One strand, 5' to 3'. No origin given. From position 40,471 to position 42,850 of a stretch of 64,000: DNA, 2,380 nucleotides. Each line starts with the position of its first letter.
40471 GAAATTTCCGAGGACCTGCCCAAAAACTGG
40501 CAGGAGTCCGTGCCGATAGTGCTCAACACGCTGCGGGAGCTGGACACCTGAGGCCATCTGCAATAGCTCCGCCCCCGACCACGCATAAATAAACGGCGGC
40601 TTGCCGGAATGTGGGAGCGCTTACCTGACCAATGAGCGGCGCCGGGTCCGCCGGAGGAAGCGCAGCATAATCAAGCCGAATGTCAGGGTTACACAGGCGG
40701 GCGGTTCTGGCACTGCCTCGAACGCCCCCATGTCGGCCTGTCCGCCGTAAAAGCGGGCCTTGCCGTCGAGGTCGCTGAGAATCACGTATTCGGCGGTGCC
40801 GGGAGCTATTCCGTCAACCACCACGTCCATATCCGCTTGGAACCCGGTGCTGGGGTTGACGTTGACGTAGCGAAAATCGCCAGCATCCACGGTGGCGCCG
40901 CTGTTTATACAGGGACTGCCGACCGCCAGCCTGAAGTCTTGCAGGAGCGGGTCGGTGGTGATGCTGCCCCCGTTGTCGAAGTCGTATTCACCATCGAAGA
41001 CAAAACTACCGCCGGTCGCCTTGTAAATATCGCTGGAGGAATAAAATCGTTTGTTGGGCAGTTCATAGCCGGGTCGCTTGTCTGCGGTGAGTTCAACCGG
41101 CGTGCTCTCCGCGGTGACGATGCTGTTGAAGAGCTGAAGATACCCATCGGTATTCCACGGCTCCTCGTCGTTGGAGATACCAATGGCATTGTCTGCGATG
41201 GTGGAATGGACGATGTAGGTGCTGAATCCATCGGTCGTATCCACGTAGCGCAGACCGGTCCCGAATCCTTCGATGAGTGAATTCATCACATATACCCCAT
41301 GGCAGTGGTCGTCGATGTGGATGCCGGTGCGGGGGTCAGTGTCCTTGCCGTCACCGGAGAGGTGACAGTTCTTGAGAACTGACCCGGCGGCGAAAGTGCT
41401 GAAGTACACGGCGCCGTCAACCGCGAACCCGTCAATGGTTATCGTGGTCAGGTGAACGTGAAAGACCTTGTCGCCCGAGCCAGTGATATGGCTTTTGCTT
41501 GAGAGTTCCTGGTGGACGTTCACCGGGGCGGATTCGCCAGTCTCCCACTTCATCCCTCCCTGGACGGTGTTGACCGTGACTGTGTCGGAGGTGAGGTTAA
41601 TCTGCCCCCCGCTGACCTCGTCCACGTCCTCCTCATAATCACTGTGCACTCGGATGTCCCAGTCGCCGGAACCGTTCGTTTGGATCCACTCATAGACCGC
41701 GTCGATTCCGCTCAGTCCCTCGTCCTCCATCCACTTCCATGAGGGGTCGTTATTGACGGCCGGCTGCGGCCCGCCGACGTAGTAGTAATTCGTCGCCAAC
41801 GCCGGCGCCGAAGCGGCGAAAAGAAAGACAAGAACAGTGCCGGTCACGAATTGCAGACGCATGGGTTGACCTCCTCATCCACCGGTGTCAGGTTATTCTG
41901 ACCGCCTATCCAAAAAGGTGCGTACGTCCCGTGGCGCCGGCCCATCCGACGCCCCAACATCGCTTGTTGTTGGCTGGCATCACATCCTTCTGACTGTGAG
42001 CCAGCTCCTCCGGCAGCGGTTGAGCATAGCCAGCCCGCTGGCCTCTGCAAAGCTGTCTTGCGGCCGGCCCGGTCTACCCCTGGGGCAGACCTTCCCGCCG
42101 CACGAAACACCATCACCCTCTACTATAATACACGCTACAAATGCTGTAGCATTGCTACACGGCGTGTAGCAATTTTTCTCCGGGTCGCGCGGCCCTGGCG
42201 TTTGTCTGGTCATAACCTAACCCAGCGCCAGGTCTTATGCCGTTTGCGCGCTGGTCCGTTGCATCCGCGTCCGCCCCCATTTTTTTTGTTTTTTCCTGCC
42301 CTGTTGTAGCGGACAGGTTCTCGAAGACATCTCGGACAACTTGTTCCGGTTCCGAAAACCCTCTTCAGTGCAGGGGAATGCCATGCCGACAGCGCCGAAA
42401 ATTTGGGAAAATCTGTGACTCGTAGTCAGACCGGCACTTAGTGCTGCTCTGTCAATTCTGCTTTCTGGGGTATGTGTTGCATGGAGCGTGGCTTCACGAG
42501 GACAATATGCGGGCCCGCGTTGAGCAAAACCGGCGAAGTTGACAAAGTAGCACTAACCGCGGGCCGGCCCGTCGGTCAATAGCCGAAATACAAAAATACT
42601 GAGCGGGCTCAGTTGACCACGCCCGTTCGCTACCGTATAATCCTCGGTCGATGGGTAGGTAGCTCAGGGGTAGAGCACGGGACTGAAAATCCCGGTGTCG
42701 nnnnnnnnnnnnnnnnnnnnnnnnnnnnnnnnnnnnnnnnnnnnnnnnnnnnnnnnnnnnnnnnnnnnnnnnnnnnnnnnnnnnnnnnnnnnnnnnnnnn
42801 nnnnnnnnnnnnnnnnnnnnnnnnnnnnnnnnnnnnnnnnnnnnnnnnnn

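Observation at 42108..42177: Second copy of the PEP-CTERM leader element; partial third occurrence at 42297-42313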

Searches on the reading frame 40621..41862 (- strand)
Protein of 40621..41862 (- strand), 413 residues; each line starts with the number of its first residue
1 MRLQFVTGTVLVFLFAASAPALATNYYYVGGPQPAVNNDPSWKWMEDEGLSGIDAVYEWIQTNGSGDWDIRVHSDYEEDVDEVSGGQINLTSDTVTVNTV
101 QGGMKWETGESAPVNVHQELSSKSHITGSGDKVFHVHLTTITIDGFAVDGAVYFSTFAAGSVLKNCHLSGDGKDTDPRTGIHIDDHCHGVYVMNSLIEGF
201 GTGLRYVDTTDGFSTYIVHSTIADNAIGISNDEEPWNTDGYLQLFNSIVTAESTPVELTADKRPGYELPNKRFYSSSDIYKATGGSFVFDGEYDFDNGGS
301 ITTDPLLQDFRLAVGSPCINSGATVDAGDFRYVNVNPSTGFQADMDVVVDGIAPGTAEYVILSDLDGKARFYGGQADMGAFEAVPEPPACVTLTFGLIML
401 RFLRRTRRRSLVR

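Call 24: find_encoding_contigs(protein=window:40621-41862:-, flank=10000, max_places=6)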
Protein window:40621-41862:- (413 aa): no gene with exactly this product is on record in the collection.

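Call 26: find_homologous_proteins(query=window:40621-41862:-, max_evalue=0.001)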
Query window:40621-41862:- (413 aa): 4 proteins with E <= 0.001 among 8000 candidates.
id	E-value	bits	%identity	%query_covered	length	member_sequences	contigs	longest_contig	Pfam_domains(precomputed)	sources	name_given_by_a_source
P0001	1.6e-281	951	100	100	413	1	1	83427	-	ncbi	-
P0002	1.1e-109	385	50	92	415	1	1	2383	-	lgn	-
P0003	1.6e-98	349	47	96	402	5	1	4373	-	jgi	-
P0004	8.3e-98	346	49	95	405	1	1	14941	-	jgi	-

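Call 27: find_encoding_contigs(protein=P0001, flank=10000, max_places=3)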
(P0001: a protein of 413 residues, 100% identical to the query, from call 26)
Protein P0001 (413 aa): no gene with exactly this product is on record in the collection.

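Call 28: find_encoding_contigs(protein=P0004, flank=10000, max_places=3)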
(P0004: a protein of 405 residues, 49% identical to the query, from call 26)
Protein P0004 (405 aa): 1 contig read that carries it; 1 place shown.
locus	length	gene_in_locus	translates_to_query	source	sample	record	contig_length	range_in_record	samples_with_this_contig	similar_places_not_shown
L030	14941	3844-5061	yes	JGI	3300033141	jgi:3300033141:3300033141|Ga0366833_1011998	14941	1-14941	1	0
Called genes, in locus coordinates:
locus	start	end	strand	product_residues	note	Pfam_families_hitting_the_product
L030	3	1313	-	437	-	?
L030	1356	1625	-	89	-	-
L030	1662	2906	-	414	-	PF00109:ketoacyl-synt, PF02801:Ketoacyl-synt_C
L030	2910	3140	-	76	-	PF00550:PP-binding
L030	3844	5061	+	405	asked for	-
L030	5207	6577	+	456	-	PF16918:PknG_TPR, PF14559:TPR_19 (weak), PF00515:TPR_1 (weak), PF14559:TPR_19 (weak), PF00515:TPR_1, PF07719:TPR_2 (weak), PF13176:TPR_7 (weak), PF03118:RNA_pol_A_CTD, +10 more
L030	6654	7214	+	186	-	PF02677:QueH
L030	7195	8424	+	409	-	PF08486:SpoIID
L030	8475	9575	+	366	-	PF01702:TGT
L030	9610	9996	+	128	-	PF02699:YajC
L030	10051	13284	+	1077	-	PF21760:SecD_1st, PF22599:SecDF_P1_head, PF02355:SecD_SecF_C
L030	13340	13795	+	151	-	PF13428:TPR_14 (faint)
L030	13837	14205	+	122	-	-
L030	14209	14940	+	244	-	?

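Call 29: find_encoding_contigs(protein=P0003, flank=10000, max_places=3)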
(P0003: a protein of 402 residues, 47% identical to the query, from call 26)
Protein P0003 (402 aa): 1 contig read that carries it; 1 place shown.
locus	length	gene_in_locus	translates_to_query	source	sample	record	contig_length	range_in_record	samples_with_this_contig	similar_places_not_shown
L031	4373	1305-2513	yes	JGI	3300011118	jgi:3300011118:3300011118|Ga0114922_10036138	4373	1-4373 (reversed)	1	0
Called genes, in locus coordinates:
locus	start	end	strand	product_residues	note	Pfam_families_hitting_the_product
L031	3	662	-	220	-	?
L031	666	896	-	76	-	PF00550:PP-binding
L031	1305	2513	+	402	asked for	-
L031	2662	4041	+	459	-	PF16918:PknG_TPR, PF13432:TPR_16 (weak), PF13432:TPR_16 (weak), PF14559:TPR_19 (weak), PF00515:TPR_1 (weak), PF07719:TPR_2 (weak), PF13432:TPR_16 (weak), PF03118:RNA_pol_A_CTD, +9 more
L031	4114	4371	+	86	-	?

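Call 30: find_encoding_contigs(protein=P0002, flank=10000, max_places=3)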
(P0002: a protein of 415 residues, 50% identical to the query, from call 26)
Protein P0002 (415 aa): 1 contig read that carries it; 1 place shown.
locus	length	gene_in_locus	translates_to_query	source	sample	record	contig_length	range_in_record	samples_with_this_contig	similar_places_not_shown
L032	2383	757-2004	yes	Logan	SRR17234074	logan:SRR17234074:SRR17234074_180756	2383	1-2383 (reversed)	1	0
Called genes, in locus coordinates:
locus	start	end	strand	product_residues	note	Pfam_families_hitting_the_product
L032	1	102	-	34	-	?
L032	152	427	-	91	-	PF00312:Ribosomal_S15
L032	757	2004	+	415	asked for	-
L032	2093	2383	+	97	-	?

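Call 46: search_protein_families(library=pfam, max_evalue=0.01, proteins=[window:40621-41862:-])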
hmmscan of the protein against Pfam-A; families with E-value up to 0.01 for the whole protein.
window:40621-41862:- (413 aa): 0 families

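Call 47: search_protein_families(library=ncbifam, max_evalue=0.01, proteins=[window:40621-41862:-])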
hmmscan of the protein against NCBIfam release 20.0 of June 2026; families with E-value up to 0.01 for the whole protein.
window:40621-41862:- (413 aa): 2 families
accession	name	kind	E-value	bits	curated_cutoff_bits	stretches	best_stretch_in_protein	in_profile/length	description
NF041518.1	choice_anch_Q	domain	3.6e-06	27.1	25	0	355-383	29-57/58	choice-of-anchor Q domain-containing protein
NF038129.1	PEP_NF038129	equivalog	0.008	16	65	0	379-407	166-194/194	NF038129 family PEP-CTERM protein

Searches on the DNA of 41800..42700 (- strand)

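Call 34: search_rna_families(source=window, start=41800, end=42700, threshold=evalue, max_evalue=10)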
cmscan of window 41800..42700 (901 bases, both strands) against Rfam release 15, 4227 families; matches with E-value up to 10: 4.
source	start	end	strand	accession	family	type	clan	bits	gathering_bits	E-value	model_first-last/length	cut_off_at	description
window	42653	42700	+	RF00005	tRNA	Gene; tRNA;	CL00001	33.4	29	5.1e-05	1-47/71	3'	tRNA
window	42362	42410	-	RF01332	CRISPR-DR19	Gene; CRISPR;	-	16.8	40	7.1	1-37/37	no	CRISPR RNA direct repeat element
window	42625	42670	+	RF01317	CRISPR-DR4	Gene; CRISPR;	CL00014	14.9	35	7.7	1-28/28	no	CRISPR RNA direct repeat element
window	41812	42003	-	RF00645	MIR169_2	Gene; miRNA;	CL00098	13.4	50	4.7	1-118/118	no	MIR169_2 microRNA precursor family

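Call 73: search_dna_similar(query=window:42130-42177:-, collection=plasmids, mode=distant, max_evalue=10, max_rows=25)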
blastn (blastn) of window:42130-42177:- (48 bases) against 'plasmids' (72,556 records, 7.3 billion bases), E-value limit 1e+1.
Records with a match: 2; places in all: 2; records where one place covers at least 80% of the query: 0.
Best place of each record, by identity: 95-99% 2.
By first word of the organism name: Providencia 1; Klebsiella 1.
By predicted mobility (MOB-suite, as given by PLSDB): conjugative 2.
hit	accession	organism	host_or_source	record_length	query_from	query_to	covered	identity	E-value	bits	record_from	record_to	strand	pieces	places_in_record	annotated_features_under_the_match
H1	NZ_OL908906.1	Providencia rettgeri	-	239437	23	43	44%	95.2%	1e+1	35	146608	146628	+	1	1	hypothetical protein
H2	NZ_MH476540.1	Klebsiella pneumoniae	sputum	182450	23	43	44%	95.2%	1e+1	35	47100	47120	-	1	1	hypothetical protein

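Call 74: search_dna_similar(query=window:42130-42177:-, collection=phages, mode=distant, max_evalue=10, max_rows=25)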
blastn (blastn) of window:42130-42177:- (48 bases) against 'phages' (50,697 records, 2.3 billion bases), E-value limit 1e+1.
Records with a match: 12; places in all: 12; records where one place covers at least 80% of the query: 0.
Best place of each record, by identity: >=99% 7; 90-95% 5.
By first word of the organism name: Vibrio 5; Mycobacterium 3; Escherichia 3; Bacteriophage 1.
By host as written in the record: Vibrio parahaemolyticus RIMD2210633 4; Mycobacterium smegmatis mc#155 3; Escherichia coli C 2; Vibrio parahaemolyticus 1; - 1; Escherichia coli str. K-12 substr. MG1655 1.
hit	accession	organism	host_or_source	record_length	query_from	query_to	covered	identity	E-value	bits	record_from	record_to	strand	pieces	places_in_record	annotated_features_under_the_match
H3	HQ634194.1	Vibrio phage VBP47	Vibrio parahaemolyticus RIMD2210633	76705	23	46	50%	92.0%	3e+0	34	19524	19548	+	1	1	ribonucleoside diphosphate reductase subunit beta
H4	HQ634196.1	Vibrio phage VBP32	Vibrio parahaemolyticus RIMD2210633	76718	23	46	50%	92.0%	3e+0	34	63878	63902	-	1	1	ribonucleotide-diphosphate reductase subunit beta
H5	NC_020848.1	Vibrio phage VBP47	Vibrio parahaemolyticus RIMD2210633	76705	23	46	50%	92.0%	3e+0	34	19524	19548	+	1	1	ribonucleoside diphosphate reductase subunit beta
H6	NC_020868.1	Vibrio phage VBP32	Vibrio parahaemolyticus RIMD2210633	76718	23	46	50%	92.0%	3e+0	34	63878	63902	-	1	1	ribonucleotide-diphosphate reductase subunit beta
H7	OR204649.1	Vibrio phage PJN101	Vibrio parahaemolyticus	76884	23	46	50%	92.0%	3e+0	34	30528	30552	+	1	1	ribonucleotide reductase of class Ia (aerobic), beta subunit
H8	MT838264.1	Bacteriophage sp.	human fecal samples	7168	24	41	38%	100.0%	3e+0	34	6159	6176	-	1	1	record has no annotation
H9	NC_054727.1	Mycobacterium phage Phrappuccino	Mycobacterium smegmatis mc#155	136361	21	38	38%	100.0%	3e+0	34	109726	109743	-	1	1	none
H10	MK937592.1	Mycobacterium phage Phrappuccino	Mycobacterium smegmatis mc#155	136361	21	38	38%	100.0%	3e+0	34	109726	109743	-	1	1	none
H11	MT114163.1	Mycobacterium phage Settecandela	Mycobacterium smegmatis mc#155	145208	21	38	38%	100.0%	3e+0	34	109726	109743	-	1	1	none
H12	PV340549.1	Escherichia phage PhiR12_1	Escherichia coli str. K-12 substr. ...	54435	18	35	38%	100.0%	3e+0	34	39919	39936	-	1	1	none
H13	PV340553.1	Escherichia phage PhiR12_4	Escherichia coli C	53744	18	35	38%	100.0%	3e+0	34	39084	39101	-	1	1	none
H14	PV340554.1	Escherichia phage PhiR12_5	Escherichia coli C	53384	18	35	38%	100.0%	3e+0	34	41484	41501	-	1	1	none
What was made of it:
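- Tried and rejected: BLAST of the element against annotated plasmids and phages returned only chance-level hits (calls 73, 74).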

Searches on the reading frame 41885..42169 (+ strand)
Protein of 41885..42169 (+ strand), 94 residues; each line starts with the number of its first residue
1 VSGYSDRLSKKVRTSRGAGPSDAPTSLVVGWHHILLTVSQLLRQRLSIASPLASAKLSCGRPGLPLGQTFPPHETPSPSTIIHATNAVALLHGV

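Call 66: search_protein_families(library=pfam, max_evalue=1, proteins=[window:41885-42169:+])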
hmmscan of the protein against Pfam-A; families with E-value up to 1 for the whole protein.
window:41885-42169:+ (94 aa): 0 families

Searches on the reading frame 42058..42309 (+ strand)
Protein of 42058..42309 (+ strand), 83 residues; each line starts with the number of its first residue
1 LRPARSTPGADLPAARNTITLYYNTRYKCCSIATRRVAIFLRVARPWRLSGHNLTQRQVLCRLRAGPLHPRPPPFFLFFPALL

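Call 66: search_protein_families(library=pfam, max_evalue=1, proteins=[window:42058-42309:+])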
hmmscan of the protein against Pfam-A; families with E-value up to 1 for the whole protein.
window:42058-42309:+ (83 aa): 1 family
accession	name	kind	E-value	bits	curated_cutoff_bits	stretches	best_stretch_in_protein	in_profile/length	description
PF09173.17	eIF2_C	-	0.17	12.6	22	1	29-52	60-83/86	Initiation factor eIF2 gamma, C terminal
